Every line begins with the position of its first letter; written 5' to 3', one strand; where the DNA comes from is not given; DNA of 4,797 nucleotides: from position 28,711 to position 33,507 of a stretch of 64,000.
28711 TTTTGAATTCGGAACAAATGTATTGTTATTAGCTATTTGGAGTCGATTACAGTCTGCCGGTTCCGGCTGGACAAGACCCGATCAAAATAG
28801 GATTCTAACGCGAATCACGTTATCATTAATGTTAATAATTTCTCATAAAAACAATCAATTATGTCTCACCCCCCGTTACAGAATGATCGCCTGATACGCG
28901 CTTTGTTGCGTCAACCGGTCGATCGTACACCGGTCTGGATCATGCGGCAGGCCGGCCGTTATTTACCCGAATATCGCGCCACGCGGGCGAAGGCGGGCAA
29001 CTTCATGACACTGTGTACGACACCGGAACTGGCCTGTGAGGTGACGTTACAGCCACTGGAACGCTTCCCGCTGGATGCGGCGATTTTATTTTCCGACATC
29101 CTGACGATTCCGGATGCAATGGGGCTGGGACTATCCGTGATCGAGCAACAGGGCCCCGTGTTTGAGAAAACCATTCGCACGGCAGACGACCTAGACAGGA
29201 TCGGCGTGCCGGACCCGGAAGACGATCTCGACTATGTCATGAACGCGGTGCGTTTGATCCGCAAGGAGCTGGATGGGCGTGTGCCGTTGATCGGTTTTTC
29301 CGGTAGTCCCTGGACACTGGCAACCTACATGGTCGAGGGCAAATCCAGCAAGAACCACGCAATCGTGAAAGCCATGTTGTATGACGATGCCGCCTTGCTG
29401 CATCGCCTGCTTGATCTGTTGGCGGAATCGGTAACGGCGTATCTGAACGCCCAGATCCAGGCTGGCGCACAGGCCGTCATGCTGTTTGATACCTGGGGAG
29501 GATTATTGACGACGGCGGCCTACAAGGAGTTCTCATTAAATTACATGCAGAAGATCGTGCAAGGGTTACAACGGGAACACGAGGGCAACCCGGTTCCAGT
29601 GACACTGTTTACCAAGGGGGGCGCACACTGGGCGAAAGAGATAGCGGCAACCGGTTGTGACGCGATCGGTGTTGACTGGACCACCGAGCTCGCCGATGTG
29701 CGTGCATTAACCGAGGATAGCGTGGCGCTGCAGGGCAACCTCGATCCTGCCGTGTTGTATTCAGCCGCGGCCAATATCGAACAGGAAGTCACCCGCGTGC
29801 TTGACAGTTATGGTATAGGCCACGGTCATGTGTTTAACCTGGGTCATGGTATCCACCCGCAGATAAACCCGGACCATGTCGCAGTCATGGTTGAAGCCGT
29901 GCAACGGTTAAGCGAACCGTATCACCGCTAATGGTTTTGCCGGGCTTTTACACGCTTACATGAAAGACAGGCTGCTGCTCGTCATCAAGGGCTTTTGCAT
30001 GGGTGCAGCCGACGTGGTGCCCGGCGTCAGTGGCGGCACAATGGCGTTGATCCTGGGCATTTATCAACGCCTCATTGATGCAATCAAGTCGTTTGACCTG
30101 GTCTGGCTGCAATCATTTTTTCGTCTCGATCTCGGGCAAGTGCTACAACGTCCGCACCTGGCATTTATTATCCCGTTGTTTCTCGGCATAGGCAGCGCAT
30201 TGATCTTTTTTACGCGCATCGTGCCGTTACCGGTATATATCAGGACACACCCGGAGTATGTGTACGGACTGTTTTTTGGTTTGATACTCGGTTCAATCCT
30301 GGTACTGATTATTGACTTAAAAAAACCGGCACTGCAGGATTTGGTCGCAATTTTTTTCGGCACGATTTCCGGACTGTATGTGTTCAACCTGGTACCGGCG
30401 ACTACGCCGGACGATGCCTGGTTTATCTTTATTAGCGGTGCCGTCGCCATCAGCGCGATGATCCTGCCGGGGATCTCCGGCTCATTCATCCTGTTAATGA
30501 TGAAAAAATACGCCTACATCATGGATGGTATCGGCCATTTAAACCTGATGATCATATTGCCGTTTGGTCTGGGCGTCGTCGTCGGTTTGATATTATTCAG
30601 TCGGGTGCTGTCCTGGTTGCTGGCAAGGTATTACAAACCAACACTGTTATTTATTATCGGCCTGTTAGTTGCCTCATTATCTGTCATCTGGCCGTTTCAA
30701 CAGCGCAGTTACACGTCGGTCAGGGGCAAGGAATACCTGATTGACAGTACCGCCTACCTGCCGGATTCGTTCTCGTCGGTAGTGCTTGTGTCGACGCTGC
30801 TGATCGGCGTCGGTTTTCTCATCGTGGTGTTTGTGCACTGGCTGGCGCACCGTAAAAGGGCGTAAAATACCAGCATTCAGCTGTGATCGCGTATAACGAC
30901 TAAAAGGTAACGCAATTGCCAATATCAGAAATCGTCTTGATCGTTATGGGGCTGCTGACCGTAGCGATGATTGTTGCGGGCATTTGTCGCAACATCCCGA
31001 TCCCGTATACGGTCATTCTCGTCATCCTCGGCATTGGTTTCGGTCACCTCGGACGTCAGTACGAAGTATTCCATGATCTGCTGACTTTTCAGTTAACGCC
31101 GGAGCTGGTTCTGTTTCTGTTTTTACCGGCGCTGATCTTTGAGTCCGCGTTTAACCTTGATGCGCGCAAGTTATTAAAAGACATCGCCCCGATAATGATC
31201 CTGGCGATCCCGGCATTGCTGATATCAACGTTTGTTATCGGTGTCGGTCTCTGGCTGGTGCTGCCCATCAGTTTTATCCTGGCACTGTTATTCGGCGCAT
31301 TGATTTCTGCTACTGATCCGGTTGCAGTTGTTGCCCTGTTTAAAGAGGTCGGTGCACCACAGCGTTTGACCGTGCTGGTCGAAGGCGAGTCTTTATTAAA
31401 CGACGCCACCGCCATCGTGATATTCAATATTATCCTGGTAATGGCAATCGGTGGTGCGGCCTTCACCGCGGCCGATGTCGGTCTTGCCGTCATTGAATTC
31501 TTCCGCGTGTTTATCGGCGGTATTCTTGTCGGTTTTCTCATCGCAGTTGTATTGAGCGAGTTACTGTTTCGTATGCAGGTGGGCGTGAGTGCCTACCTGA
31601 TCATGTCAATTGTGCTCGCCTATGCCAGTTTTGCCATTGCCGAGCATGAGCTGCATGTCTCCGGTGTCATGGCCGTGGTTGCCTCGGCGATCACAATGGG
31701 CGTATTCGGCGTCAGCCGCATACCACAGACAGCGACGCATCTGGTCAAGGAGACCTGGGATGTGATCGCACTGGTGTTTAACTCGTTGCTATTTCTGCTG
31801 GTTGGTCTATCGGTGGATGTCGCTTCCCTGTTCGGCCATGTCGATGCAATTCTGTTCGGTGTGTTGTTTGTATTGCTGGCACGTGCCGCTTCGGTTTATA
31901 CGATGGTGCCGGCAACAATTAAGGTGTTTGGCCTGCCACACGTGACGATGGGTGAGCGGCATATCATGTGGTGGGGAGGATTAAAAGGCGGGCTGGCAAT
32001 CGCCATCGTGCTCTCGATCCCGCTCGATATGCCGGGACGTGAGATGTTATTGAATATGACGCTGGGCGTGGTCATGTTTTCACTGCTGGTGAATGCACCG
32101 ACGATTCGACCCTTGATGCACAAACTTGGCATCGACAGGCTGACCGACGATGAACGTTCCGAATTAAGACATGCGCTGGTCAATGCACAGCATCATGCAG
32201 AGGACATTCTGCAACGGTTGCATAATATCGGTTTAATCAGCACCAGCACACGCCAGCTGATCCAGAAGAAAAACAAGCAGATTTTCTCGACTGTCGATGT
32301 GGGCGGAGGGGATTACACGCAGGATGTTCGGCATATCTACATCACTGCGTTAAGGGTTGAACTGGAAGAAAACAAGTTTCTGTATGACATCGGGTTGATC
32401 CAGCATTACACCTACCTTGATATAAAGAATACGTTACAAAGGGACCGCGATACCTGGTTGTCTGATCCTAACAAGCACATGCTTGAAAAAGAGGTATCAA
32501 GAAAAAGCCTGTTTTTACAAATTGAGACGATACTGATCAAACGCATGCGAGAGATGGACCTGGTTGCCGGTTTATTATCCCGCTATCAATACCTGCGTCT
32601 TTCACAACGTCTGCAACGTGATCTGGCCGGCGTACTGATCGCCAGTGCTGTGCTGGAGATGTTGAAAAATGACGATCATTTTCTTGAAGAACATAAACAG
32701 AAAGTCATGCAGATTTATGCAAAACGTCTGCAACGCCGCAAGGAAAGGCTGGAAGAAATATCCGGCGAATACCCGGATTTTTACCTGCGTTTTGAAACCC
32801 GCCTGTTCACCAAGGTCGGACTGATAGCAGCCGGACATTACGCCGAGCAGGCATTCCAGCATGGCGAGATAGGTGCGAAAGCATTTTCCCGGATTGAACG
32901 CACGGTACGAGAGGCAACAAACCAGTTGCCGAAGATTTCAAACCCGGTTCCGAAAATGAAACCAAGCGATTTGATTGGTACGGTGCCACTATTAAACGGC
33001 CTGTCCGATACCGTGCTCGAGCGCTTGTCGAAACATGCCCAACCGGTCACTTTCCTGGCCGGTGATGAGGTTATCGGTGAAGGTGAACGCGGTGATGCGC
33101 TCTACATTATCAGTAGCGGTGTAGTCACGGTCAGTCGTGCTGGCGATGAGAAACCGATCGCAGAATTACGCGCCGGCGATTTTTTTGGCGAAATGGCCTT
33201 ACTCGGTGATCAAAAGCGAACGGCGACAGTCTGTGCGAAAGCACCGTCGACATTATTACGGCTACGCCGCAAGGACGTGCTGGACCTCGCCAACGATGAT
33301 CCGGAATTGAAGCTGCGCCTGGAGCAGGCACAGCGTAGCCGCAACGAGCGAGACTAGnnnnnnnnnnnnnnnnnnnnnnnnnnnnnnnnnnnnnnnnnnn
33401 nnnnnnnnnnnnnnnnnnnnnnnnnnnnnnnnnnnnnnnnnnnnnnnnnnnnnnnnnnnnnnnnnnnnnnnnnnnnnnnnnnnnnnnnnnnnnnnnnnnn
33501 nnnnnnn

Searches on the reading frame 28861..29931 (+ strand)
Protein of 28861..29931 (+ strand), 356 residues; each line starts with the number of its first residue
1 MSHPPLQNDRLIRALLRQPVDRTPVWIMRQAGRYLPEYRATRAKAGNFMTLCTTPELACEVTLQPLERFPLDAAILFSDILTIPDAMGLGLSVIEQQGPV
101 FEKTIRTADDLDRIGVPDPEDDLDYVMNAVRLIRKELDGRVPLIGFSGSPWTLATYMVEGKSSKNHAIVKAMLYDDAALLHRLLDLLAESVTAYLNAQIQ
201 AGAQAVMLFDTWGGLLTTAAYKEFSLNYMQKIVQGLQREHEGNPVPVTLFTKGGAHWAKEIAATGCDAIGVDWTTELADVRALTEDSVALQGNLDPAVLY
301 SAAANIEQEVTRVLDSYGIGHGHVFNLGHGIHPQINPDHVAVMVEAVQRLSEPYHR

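Call 45: search_protein_families(library=ncbifam, max_evalue=1e-10, proteins=[window:28861-29931:+])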
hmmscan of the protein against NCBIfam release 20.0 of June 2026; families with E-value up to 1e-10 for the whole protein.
window:28861-29931:+ (356 aa): 5 families
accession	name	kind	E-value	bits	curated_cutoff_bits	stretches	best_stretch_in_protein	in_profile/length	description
TIGR01464.1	hemE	equivalog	8.7e-131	435.9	302.95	1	11-348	2-337/338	uroporphyrinogen decarboxylase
TIGR01463.1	mtaA_cmuA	subfamily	1.4e-24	87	235.4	1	8-348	6-336/340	MtaA/CmuA family methyltransferase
NF004889.0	PRK06252.1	subfamily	1.5e-22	80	244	1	8-349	7-335/340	methylcobalamin:coenzyme M methyltransferase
NF041608.1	methylcob_mtaseMtbA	equivalog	3.5e-19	69.1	600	1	92-347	89-334/339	methylcobamide:CoM methyltransferase MtbA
NF040654.1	MtaA_Meth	equivalog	6.5e-12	45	400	1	8-346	4-331/337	methylcobamide:CoM methyltransferase MtaA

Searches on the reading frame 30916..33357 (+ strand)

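Call 45: search_protein_families(library=ncbifam, max_evalue=1e-10, proteins=[window:30916-33357:+])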
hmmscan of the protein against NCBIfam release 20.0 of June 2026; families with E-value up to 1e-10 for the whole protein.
window:30916-33357:+ (813 aa): 6 families
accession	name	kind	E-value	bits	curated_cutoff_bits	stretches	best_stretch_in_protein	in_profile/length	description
TIGR00831.1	a_cpa1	equivalog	4.7e-71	239.9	279.6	1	9-456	2-459/525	Na+/H+ antiporter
TIGR00840.1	b_cpa1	equivalog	6.2e-54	183.3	251.25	1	26-415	32-426/559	sodium/hydrogen exchanger 3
NF003716.0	PRK05326.1-3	equivalog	1.6e-35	122.5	355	1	4-433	5-416/499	potassium/proton antiporter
NF003715.0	PRK05326.1-2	equivalog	8.6e-23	80.5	309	1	4-421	5-405/595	potassium/proton antiporter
NF003714.0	PRK05326.1-1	equivalog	1.1e-15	57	471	1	3-403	6-389/577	potassium/proton antiporter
NF041163.2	encap_f2b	equivalog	1.3e-12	47.6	400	1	683-810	70-201/450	family 2B encapsulin nanocompartment shell protein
